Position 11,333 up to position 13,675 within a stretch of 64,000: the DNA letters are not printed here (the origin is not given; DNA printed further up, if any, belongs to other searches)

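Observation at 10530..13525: TolC/NodT-type outer-membrane factor fused to a C-terminal cadherin-like (He_PIG) domain, paired with an upstream secreted acidic protein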

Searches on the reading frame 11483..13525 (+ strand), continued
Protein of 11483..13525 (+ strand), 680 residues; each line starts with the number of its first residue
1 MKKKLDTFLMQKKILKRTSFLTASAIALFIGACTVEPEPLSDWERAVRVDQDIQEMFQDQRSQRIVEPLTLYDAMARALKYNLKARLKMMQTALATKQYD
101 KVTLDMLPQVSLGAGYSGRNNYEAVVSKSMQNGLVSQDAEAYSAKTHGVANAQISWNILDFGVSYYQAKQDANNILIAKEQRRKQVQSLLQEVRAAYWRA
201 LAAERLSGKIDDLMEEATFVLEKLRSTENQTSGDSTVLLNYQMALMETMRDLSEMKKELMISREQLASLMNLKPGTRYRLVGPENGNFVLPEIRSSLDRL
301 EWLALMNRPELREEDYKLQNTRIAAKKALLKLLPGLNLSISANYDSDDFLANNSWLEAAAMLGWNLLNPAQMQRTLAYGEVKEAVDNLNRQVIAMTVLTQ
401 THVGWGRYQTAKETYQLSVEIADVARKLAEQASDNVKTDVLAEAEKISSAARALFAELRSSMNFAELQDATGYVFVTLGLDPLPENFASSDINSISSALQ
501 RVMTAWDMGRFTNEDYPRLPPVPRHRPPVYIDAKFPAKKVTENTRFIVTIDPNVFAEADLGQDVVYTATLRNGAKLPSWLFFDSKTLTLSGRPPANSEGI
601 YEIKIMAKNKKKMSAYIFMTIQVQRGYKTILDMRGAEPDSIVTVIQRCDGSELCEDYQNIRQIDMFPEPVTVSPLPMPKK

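Call 8: find_encoding_contigs(protein=P0003, flank=10000, max_places=3)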
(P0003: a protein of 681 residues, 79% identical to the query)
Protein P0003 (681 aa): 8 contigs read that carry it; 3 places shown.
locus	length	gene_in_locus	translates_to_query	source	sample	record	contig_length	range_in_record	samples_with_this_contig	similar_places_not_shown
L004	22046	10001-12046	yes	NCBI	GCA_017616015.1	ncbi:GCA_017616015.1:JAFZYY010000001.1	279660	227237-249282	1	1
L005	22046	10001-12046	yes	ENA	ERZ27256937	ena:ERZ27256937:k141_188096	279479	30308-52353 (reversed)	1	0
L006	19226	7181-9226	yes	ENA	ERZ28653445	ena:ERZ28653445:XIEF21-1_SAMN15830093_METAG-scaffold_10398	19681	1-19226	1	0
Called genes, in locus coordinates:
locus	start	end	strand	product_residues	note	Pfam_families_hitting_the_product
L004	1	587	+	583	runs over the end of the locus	PF03485:Arg_tRNA_synt_N, PF00133:tRNA-synt_1 (faint), PF00750:tRNA-synt_1d, PF01406:tRNA-synt_1e (faint), PF01921:tRNA-synt_1f (faint), PF09334:tRNA-synt_1g (faint), PF05746:DALR_1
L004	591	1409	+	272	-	PF05036:SPOR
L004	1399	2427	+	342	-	PF00933:Glyco_hydro_3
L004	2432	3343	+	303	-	PF02163:Peptidase_M50 (weak), PF02416:TatA_B_E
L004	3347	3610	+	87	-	PF02416:TatA_B_E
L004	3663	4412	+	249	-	PF00902:TatC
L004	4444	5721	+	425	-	PF02403:Seryl_tRNA_N, PF00587:tRNA-synt_2b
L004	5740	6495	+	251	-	PF01975:SurE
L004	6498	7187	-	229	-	PF13428:TPR_14 (faint), PF04733:Coatomer_E (faint), PF14559:TPR_19 (weak)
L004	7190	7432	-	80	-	-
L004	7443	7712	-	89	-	-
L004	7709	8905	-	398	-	PF00350:Dynamin_N (faint), PF01926:MMR_HSR1, PF02421:FeoB_N (weak), PF18128:HydF_dimer, PF18133:HydF_tetramer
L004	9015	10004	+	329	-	-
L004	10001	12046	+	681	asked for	PF02321:OEP (faint), PF05345:He_PIG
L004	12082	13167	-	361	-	PF00579:tRNA-synt_1b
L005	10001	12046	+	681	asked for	PF02321:OEP (faint), PF05345:He_PIG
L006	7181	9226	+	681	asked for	PF02321:OEP (faint), PF05345:He_PIG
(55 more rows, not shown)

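Call 17: find_encoding_contigs(protein=P0063, flank=10000, max_places=2)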
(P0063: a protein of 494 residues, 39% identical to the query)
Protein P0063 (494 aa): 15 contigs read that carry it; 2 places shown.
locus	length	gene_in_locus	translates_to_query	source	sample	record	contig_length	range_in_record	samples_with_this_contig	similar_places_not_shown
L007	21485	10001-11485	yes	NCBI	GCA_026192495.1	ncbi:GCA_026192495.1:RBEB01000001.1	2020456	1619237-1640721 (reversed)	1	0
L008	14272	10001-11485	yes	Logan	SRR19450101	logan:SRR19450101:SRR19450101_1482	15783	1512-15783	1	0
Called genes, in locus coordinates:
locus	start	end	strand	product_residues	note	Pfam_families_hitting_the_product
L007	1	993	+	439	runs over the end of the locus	-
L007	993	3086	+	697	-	PF02163:Peptidase_M50 (weak)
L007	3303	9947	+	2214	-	PF14252:DUF4347, PF22544:HYDIN_VesB_CFA65-like_Ig (faint), PF12951:PATR, PF19078:Big_12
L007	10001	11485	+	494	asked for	PF02321:OEP (weak)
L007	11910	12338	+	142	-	-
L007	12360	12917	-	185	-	PF06042:NTP_transf_6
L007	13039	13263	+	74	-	PF09954:DUF2188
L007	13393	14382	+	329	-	PF00389:2-Hacid_dh, PF02826:2-Hacid_dh_C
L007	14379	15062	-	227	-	PF03167:UDG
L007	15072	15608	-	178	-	PF11736:DUF3299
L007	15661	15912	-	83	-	PF04226:Transgly_assoc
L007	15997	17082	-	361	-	PF22660:RS_preATP-grasp-like, PF02222:ATP-grasp, PF17769:PurK_C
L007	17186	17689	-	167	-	PF00731:AIRC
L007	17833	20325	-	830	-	PF22673:MCP-like_PDC_1 (weak), PF02743:dCache_1 (weak), PF08447:PAS_3, PF00512:HisKA, PF02518:HATPase_c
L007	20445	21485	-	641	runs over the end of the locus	PF01261:AP_endonuc_2, PF14696:Glyoxalase_5, PF13669:Glyoxalase_4 (faint), PF00903:Glyoxalase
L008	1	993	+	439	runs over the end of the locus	-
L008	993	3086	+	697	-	PF02163:Peptidase_M50 (weak)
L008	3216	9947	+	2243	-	PF14252:DUF4347, PF12951:PATR, PF22544:HYDIN_VesB_CFA65-like_Ig (faint), PF12951:PATR, PF19078:Big_12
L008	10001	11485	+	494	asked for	PF02321:OEP (weak)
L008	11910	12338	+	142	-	-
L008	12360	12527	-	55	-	PF06042:NTP_transf_6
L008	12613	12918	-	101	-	PF06042:NTP_transf_6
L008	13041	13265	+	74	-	PF09954:DUF2188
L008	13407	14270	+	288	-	?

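Call 18: find_encoding_contigs(protein=P0050, flank=10000, max_places=2)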
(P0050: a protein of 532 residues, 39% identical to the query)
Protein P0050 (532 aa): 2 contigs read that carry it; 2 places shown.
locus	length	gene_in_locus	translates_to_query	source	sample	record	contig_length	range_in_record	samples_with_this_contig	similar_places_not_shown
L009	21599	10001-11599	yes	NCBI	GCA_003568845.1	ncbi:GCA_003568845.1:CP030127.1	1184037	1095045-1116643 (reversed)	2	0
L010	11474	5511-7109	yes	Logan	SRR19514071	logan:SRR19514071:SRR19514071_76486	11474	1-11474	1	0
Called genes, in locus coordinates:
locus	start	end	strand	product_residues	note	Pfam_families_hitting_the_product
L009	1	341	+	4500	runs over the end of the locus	PF14252:DUF4347, PF16184:Cadherin_3 (weak), PF24619:Ig_SibA (faint), PF16184:Cadherin_3, PF17803:Cadherin_4, PF16184:Cadherin_3, PF17803:Cadherin_4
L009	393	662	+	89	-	-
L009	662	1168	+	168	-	-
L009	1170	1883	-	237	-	PF12762:DDE_Tnp_IS1595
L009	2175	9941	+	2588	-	PF17803:Cadherin_4, PF05345:He_PIG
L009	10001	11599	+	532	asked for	PF02321:OEP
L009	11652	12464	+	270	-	PF25919:BSH_CusB (faint)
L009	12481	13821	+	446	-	-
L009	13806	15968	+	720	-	PF02163:Peptidase_M50, PF25919:BSH_CusB (faint)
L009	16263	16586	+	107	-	PF15580:Imm53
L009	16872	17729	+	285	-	-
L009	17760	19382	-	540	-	PF00512:HisKA (weak), PF02518:HATPase_c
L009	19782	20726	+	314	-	PF01965:DJ-1_PfpI, PF00165:HTH_AraC, PF12833:HTH_18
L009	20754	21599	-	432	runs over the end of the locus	PF07690:MFS_1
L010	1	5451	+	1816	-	?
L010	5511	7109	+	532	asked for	PF02321:OEP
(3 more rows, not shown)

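Call 22: predict_structure(alignment_id=A1)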
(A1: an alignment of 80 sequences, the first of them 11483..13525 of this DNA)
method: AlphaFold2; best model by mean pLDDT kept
length: 680 residues; sequences in the alignment: 80
mean_pLDDT: 80.2   pTM: 0.64
mean pLDDT of the five models: 80.2, 79.1, 76.4, 73.4, 73.1
residues with pLDDT >= 90: 259; 70-90: 263; 50-70: 114; < 50: 44
segments of 3 or more residues with pLDDT < 50: 1-6, 110-116, 126-131, 138-141, 661-669, 676-680
pLDDT, mean of each block of 10 residues (from residue 1): 46 54 59 64 89 83 82 92 86 81 58 50 49 48 60 69 82 91 92 94 92 93 85 75 91 93 93 89 76 85 91 93 87 73 75 72 66 87 92 95 95 94 92 79 88 92 93 91 79 90 85 63 77 88 90 86 89 94 94 88 93 90 85 74 74 63 49 47
secondary structure, 60 per line:
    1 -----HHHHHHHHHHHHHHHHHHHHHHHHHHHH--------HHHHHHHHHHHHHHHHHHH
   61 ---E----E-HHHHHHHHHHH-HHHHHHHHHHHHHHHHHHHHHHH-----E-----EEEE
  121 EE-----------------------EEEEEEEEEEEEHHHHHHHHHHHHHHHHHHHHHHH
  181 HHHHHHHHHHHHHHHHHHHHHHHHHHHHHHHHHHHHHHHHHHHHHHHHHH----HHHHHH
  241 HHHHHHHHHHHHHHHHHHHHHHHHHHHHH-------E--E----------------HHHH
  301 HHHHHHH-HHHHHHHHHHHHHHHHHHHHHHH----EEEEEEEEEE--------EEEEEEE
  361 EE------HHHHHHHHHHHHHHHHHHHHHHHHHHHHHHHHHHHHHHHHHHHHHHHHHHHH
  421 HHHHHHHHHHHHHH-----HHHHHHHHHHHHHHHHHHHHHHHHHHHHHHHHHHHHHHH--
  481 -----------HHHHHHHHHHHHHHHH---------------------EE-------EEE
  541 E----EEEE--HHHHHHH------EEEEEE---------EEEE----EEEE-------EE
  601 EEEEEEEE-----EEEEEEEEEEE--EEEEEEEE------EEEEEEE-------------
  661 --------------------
elements in order (helices of 4 or more, strands of 3 or more residues): H6-33 H42-60 H71-81 H83-105 E117-122 E146-157 H158-230 H235-269 H297-307 H309-331 E336-345 E354-362 H369-434 H440-478 H492-507 E538-541 E546-549 H552-558 E565-570 E580-583 E588-591 E599-608 E614-624 E627-634 E641-647
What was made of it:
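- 11582..13012 (+): OMF (TolC-family) core, aa 34-510. It has two OEP repeats, four beta-strands, long helices and an equatorial helix at 492-507 that ends at conserved W506/G509. AlphaFold secondary structure (call 22).
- On Outer-membrane factor / TolC family (PF02321 OEP): AlphaFold pLDDT 80 with the expected order of elements (call 22).
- On He_PIG (PF05345) dystroglycan-type cadherin-like Ig domain: Beta-sandwich at pLDDT 85-94 (call 22).
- Checked: The AlphaFold model (pLDDT 80) shows a canonical OMF fold up to about aa 478-507 and a beta-sandwich at 538-647 with pLDDT 85-94 (call 22).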

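Call 25: find_encoding_contigs(protein=P0037, flank=10000, max_places=1)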
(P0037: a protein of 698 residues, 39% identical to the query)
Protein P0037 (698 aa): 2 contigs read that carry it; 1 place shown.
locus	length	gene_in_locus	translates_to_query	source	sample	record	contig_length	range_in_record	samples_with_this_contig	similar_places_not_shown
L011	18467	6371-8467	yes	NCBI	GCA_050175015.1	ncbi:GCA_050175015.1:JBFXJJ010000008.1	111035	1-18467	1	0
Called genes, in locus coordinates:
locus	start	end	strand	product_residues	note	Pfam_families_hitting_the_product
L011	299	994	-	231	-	PF01726:LexA_DNA_bind, PF00717:Peptidase_S24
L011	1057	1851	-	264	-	PF00218:IGPS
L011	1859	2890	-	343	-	PF02885:Glycos_trans_3N, PF00591:Glycos_transf_3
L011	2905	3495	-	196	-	PF00117:GATase, PF07722:Peptidase_C26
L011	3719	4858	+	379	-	PF04748:Polysacc_deac_2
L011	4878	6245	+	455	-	PF01554:MatE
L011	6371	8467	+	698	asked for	PF05345:He_PIG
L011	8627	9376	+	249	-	PF10881:DUF2726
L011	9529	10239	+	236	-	PF01464:SLT (weak)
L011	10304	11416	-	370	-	-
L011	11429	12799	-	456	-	PF01474:DAHP_synth_2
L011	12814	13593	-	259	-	-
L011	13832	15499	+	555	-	PF00795:CN_hydrolase, PF02540:NAD_synthase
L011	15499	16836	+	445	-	PF00749:tRNA-synt_1c, PF19269:Anticodon_2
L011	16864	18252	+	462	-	PF01406:tRNA-synt_1e, PF09334:tRNA-synt_1g (faint), PF00133:tRNA-synt_1 (weak), PF09190:DALR_2, PF23493:CysS_C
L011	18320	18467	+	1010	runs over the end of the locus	PF13188:PAS_8 (faint), PF00989:PAS (weak), PF13426:PAS_9, PF00990:GGDEF, PF00563:EAL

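Call 26: find_encoding_contigs(protein=P0034, flank=10000, max_places=1)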
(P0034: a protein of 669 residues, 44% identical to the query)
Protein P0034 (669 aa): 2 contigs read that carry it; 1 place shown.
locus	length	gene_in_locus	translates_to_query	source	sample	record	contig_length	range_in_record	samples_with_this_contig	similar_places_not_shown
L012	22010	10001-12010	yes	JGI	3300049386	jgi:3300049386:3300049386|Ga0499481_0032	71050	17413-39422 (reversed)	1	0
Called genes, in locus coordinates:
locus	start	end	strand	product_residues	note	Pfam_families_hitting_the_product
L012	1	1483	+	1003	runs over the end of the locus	PF04313:HSDR_N, PF04851:ResIII, PF00270:DEAD, PF18766:SWI2_SNF2, PF22679:T1R_D3-like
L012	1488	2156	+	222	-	PF10544:T5orf172, PF13455:MUG113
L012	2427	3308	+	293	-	PF05013:FGase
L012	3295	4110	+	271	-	PF01464:SLT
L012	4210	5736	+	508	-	PF23023:Anti-Pycsar_Apyc1 (weak), PF12706:Lactamase_B_2, PF22505:RNase_J_b_CASP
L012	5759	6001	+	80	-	PF04384:Fe-S_assembly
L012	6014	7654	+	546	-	PF12706:Lactamase_B_2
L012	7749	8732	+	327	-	PF02685:Glucokinase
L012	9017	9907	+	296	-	PF01488:Shikimate_DH, PF02826:2-Hacid_dh_C, PF03446:NAD_binding_2, PF03807:F420_oxidored, PF14833:NAD_binding_11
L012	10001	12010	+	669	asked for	PF05345:He_PIG (weak)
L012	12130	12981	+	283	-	PF00805:Pentapeptide (weak), PF13576:Pentapeptide_3 (faint), PF00805:Pentapeptide (weak), PF13599:Pentapeptide_4, PF00805:Pentapeptide (weak)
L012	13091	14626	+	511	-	-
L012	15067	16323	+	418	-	PF07690:MFS_1, PF05977:MFS_3 (weak), PF07690:MFS_1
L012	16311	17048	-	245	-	PF04376:ATE_N, PF04377:ATE_C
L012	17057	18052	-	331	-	PF00490:ALAD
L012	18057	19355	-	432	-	PF01053:Cys_Met_Meta_PP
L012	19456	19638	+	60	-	PF21839:DUF6898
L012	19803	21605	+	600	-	PF13245:AAA_19, PF13604:AAA_30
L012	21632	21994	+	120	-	-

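Call 27: fold_search(model_id=the predicted structure, library=pdb)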
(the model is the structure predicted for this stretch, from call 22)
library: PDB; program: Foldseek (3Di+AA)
matches with E <= 10: 1073; with E <= 0.001: 56
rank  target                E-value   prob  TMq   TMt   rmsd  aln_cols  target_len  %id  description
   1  9j3d_A                2.7e-13  1.00  0.46  0.73   6.6       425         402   17  Cryo-EM structure of TMexCD1-TOprJ1 (released 2025-08-13)
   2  7ng9_A                4.4e-13  1.00  0.40  0.59   8.9       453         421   12  Trimeric efflux pump Klebsiella TolC (released 2021-06-30)
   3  9a2x_MODEL_1_A        5.7e-13  1.00  0.46  0.60  20.8       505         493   13  Model of E. coli TolC by in-cell photo-crosslinking MS and deep learning (released 2023-02-24)
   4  9rmm_D                6.5e-13  1.00  0.41  0.60   8.7       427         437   16  Crystal structure of outer membrane SilC (released 2025-07-23)
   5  9rmm_B                6.8e-13  1.00  0.42  0.62   7.3       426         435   15  Crystal structure of outer membrane SilC (released 2025-07-23)
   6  7ng8_A                8.9e-13  1.00  0.41  0.63   8.1       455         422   12  Trimeric efflux pump Klebsiella TolC in complex with KlebC (released 2021-06-30)
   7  9rmm_A                1.0e-12  1.00  0.42  0.62   7.3       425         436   15  Crystal structure of outer membrane SilC (released 2025-07-23)
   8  9rmm_C                1.3e-12  1.00  0.42  0.62   7.3       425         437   15  Crystal structure of outer membrane SilC (released 2025-07-23)
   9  9v52_C1               1.8e-12  1.00  0.45  0.66   7.5       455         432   13  Structure of TolC and YbjP closed state complex (released 2025-11-05)
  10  9rmm_F                2.3e-12  1.00  0.41  0.61   8.7       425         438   15  Crystal structure of outer membrane SilC (released 2025-07-23)
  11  5bun_C                2.9e-12  1.00  0.42  0.61   8.1       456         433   12  Crystal structure of an antigenic outer membrane protein ST50 from Salmonella Typhi (released 2015-12-23)
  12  9tg4_A                6.4e-12  1.00  0.45  0.68   7.6       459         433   12  Structure of the YbjP lipoprotein bound to the AcrABZ-TolC efflux pump (released 2026-04-08)
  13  5iuy_A                8.0e-12  1.00  0.42  0.60   7.9       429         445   16  Structural insights of the outer-membrane channel OprN (released 2016-07-06)
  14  5azp_A                8.0e-12  1.00  0.42  0.60   8.0       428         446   16  Crystal structure of a membrane protein from Pseudomonas aeruginosa (released 2016-06-08)
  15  4mt0                  8.4e-12  1.00  0.40  0.57   7.5       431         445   17  Crystal Structure of the Open State of the Neisseria gonorrhoeae MtrE Outer Membrane Channel (released 2014-08-06)
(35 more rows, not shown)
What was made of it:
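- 11582..13012 (+): Foldseek matches to TolC, OprM, OprJ and SilC (call 27).
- On Outer-membrane factor / TolC family (PF02321 OEP): Foldseek E about 1e-13, TM-score (target-normalised) 0.57-0.73 to TolC, OprM, OprJ and SilC (call 27).
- Checked: Foldseek matches the model to TolC, OprM, OprJ and SilC (E about 1e-13) and to the dystroglycan Ig-like domain (E about 3e-5) (call 27).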

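Call 29: search_protein_families(library=pfam, proteins=[P0039, P0058, P0061, P0070, P0074, P0079, P0106, P0113, P0114, P0090], max_evalue=0.01)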
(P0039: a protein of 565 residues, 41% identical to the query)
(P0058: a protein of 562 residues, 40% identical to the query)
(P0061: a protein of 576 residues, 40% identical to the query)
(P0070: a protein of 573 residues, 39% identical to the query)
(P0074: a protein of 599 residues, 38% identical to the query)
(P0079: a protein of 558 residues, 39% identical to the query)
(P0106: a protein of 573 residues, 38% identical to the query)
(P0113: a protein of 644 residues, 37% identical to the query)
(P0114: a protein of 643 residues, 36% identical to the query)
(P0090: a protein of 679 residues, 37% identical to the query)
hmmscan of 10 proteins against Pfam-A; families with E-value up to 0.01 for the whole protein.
P0039 (565 aa): 1 family
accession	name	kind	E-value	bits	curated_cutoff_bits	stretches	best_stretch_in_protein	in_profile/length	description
PF02321.23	OEP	-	4.6e-30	105.2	22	2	55-255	1-187/187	Outer membrane efflux protein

P0058 (562 aa): 1 family
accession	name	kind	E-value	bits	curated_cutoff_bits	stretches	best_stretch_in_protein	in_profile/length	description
PF02321.23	OEP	-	2.1e-34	119.4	22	2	54-254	2-187/187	Outer membrane efflux protein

P0061 (576 aa): 1 family
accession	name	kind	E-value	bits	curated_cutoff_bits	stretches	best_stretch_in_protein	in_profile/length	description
PF02321.23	OEP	-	8.8e-29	101.1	22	2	51-248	3-186/187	Outer membrane efflux protein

P0070 (573 aa): 1 family
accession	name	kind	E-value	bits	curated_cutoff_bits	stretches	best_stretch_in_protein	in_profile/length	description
PF02321.23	OEP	-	7.1e-31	107.9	22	2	71-272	1-187/187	Outer membrane efflux protein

P0074 (599 aa): 1 family
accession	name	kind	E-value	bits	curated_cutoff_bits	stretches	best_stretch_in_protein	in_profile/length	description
PF02321.23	OEP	-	7.1e-30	104.6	22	2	305-485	3-187/187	Outer membrane efflux protein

P0079 (558 aa): 1 family
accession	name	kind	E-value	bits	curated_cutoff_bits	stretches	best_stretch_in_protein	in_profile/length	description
PF02321.23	OEP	-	7.2e-44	150.3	22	2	61-260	2-187/187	Outer membrane efflux protein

P0106 (573 aa): 1 family
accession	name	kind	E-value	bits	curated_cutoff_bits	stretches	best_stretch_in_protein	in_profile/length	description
PF02321.23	OEP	-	1.6e-30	106.8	22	2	72-272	2-187/187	Outer membrane efflux protein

P0113 (644 aa): 1 family
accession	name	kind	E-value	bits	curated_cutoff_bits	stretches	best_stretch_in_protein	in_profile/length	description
PF02321.23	OEP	-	3.1e-21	76.5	22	2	284-457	4-181/187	Outer membrane efflux protein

P0114 (643 aa): 2 families
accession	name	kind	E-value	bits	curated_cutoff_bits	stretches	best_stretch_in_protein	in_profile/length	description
PF02321.23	OEP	-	5.5e-31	108.3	22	2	60-258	3-187/187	Outer membrane efflux protein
PF25676.1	T4_Spackle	-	0.0016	19.5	27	0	378-439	6-68/96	Bacteriophage T4 Spackle protein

P0090 (679 aa): 2 families
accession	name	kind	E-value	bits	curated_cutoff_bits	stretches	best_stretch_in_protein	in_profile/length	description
PF02321.23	OEP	-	2e-23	83.6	22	2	89-286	3-186/187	Outer membrane efflux protein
PF05036.18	SPOR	-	1.2e-05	25.9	21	1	596-669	9-74/76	SPOR domain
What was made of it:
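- Tried and rejected: Only P0090 has one, a SPOR domain (call 29).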
